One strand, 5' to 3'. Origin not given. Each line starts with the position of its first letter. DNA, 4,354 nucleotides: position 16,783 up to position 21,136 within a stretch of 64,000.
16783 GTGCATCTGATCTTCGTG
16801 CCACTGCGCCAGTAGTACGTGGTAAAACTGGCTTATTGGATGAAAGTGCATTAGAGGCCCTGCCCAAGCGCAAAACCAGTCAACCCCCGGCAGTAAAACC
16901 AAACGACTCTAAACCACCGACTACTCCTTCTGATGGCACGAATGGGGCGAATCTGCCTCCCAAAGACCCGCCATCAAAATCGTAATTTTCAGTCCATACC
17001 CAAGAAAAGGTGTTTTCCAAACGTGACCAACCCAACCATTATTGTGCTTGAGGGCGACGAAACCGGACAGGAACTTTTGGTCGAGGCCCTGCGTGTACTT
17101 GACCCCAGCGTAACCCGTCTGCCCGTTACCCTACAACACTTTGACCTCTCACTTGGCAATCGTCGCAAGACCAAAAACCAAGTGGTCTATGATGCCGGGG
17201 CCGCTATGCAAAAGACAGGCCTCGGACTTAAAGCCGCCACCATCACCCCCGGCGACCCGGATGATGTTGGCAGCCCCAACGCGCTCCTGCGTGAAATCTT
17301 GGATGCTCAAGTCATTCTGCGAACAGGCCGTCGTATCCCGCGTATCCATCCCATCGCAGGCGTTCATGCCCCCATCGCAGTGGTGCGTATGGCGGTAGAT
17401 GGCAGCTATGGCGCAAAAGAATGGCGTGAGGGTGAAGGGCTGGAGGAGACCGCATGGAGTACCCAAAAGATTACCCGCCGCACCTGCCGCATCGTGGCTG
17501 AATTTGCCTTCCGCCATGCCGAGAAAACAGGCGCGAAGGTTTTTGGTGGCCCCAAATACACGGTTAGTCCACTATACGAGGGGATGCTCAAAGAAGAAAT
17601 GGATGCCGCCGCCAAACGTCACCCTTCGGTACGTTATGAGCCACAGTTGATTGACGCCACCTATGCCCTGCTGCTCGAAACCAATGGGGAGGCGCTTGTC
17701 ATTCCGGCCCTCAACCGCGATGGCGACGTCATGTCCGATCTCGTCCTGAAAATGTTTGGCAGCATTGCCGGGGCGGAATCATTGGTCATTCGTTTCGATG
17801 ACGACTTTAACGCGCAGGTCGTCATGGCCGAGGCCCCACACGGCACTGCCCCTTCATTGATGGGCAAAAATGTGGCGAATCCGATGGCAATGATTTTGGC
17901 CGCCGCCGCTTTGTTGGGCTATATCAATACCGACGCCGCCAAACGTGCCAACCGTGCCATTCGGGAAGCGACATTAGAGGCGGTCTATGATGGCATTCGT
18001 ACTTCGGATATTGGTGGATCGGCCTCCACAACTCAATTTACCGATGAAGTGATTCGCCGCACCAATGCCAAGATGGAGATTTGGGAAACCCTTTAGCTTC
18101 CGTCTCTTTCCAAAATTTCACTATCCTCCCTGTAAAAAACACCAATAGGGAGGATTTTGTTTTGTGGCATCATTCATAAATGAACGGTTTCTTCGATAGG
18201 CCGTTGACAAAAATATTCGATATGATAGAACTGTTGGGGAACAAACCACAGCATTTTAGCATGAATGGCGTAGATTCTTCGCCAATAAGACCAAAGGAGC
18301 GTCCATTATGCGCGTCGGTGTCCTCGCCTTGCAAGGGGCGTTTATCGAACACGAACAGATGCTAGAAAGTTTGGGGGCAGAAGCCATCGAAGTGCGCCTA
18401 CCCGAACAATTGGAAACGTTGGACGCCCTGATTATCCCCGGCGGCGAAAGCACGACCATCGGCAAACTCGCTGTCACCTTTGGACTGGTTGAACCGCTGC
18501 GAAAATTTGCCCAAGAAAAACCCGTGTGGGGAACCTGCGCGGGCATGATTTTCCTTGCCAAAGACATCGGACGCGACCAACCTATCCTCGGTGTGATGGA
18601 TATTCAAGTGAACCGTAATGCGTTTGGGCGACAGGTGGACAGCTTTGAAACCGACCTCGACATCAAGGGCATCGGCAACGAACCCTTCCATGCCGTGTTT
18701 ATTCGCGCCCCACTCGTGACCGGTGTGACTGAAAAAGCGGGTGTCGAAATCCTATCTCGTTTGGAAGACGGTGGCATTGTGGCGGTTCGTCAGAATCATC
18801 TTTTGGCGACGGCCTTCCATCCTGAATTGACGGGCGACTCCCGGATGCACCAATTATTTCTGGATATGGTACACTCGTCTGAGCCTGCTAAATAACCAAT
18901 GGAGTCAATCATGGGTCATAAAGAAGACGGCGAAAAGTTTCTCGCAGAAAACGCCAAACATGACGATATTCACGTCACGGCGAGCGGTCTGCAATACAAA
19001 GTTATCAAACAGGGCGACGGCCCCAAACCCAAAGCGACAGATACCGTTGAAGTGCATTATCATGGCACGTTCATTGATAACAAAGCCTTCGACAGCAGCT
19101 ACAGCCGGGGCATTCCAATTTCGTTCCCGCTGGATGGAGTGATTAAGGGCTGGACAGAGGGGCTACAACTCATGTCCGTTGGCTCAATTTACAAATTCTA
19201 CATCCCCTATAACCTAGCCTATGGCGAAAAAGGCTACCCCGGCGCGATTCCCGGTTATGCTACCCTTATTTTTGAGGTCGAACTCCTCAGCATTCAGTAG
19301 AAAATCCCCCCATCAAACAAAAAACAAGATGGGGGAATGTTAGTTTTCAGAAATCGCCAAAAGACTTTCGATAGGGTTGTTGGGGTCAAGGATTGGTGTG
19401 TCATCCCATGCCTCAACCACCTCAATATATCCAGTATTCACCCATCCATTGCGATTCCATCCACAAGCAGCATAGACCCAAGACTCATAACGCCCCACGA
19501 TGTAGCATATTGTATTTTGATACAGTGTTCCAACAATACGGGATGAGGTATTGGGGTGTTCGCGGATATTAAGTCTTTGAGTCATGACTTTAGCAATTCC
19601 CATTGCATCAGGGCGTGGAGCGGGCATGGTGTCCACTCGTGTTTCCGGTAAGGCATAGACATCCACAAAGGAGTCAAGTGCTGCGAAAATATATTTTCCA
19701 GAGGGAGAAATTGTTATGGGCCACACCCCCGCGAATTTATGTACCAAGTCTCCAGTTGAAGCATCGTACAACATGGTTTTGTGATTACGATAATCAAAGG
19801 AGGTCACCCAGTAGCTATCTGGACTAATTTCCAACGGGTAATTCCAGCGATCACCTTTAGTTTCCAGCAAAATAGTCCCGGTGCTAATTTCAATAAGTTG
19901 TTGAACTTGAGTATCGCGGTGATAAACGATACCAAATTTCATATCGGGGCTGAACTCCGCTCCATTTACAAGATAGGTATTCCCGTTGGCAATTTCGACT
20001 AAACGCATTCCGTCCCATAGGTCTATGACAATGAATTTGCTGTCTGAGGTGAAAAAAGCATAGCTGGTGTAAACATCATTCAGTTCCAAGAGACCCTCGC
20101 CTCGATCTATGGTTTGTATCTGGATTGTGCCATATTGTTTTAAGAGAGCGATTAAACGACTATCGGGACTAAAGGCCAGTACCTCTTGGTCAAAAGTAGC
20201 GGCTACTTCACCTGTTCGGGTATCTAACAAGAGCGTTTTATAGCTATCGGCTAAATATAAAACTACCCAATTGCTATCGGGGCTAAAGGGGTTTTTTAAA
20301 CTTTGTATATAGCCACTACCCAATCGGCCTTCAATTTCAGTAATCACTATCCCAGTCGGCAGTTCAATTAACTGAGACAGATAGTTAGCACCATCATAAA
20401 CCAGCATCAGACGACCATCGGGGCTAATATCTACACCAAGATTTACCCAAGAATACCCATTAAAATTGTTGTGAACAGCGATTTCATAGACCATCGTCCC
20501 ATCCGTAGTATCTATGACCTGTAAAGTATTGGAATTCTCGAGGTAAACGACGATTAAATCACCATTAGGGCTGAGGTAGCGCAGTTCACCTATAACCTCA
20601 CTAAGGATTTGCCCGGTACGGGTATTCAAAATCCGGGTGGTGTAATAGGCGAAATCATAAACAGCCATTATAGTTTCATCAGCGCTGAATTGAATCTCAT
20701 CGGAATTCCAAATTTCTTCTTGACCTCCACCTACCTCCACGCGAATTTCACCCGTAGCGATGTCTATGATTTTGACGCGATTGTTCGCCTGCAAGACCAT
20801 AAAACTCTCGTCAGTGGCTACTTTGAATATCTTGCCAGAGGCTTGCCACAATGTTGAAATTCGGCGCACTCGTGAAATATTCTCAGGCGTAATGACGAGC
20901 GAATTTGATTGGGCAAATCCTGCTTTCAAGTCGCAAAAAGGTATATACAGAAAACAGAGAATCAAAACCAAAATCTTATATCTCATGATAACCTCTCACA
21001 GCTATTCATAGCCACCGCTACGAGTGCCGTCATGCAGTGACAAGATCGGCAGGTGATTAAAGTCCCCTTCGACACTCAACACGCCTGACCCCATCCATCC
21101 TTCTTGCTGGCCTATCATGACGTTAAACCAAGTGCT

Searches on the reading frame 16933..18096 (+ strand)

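Call 105: search_protein_families(library=pfam, proteins=[window:16933-18096:+], max_evalue=0.0001)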
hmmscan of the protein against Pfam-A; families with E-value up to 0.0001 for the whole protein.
window:16933-18096:+ (387 aa): 1 family
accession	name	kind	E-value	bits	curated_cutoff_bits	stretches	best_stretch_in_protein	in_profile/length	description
PF00180.25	Iso_dh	-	7.5e-47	160.7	27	1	35-373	1-348/348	Isocitrate/isopropylmalate dehydrogenase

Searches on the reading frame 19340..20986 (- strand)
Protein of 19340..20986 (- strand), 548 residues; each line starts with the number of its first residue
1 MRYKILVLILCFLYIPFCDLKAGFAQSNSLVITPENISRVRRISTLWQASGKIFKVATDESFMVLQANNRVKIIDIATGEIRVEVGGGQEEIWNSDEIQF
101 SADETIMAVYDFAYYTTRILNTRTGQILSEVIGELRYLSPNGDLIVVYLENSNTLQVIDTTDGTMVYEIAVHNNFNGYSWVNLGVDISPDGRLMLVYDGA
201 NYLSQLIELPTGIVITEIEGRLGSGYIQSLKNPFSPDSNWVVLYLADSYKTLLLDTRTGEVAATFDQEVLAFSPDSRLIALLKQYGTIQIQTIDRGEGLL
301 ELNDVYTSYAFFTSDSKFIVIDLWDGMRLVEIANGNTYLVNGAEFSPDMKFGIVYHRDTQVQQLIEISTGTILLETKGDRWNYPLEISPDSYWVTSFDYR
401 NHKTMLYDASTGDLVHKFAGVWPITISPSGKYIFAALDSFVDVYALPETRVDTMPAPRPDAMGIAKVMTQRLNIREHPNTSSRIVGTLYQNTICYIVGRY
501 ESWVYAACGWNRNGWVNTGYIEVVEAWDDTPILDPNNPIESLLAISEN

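Call 105: search_protein_families(library=pfam, proteins=[window:19340-20986:-], max_evalue=0.0001)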
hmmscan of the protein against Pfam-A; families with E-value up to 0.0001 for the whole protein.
window:19340-20986:- (548 aa): 3 families
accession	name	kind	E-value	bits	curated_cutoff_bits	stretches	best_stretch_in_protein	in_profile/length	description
PF25174.1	Beta-prop_THOC3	-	2.2e-09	37.2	305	0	139-302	97-251/272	THOC3 beta-propeller domain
PF12894.13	ANAPC4_WD40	-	2.8e-08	34.3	22.9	0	139-174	47-81/91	Anaphase-promoting complex subunit 4 WD40 domain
PF08239.17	SH3_3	-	4.1e-05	24.1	27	0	471-521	2-53/54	Bacterial SH3 domain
